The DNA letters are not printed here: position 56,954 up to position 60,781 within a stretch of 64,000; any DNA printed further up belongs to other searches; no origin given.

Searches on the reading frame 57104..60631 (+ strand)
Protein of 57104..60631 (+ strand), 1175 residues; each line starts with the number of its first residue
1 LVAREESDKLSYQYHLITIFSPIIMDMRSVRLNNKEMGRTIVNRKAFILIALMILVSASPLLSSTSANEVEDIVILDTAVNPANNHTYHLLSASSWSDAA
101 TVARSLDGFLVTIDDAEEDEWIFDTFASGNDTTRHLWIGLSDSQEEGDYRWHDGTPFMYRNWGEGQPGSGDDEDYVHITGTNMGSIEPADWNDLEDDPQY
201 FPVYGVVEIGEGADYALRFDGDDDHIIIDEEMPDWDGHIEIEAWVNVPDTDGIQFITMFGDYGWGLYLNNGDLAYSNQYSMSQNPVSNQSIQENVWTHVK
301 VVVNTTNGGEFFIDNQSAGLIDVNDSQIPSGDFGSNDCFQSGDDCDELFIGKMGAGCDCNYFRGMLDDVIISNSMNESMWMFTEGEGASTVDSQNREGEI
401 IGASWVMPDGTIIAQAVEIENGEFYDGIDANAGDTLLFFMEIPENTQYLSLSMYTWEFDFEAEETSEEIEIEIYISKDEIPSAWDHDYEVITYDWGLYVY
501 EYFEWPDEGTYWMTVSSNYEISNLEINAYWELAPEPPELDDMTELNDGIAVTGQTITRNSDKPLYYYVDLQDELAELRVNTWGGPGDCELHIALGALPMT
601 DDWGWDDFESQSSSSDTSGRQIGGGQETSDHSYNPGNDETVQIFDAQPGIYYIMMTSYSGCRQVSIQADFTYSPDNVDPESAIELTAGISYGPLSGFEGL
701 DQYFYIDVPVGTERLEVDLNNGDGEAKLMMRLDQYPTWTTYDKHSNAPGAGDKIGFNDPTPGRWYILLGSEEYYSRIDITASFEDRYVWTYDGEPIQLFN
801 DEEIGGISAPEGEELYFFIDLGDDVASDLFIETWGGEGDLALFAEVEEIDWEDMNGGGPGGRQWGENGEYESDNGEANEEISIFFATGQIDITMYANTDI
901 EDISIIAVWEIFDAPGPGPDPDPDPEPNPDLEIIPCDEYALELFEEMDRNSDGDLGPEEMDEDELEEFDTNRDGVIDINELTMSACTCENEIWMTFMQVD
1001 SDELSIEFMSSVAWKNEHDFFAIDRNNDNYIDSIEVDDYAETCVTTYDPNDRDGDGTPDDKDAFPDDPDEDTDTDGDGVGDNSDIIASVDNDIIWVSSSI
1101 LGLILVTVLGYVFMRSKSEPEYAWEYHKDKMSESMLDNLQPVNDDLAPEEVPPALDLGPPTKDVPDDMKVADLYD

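Call 87: search_protein_families(library=pfam, proteins=[window:57104-60631:+], max_evalue=0.001)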
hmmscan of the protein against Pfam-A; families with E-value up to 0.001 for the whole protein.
window:57104-60631:+ (1175 aa): 3 families
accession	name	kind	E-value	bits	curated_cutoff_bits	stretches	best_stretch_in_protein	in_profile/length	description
PF00059.27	Lectin_C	-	1.5e-10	42.2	22.6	1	93-187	2-88/107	Lectin C-type domain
PF04151.21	PPC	-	1.8e-08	35.5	25.9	1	702-768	3-68/70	Bacterial pre-peptidase C-terminal domain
PF13385.13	Laminin_G_3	-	4.4e-06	27.3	27.6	1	221-373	2-142/151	Concanavalin A-like lectin/glucanases superfamily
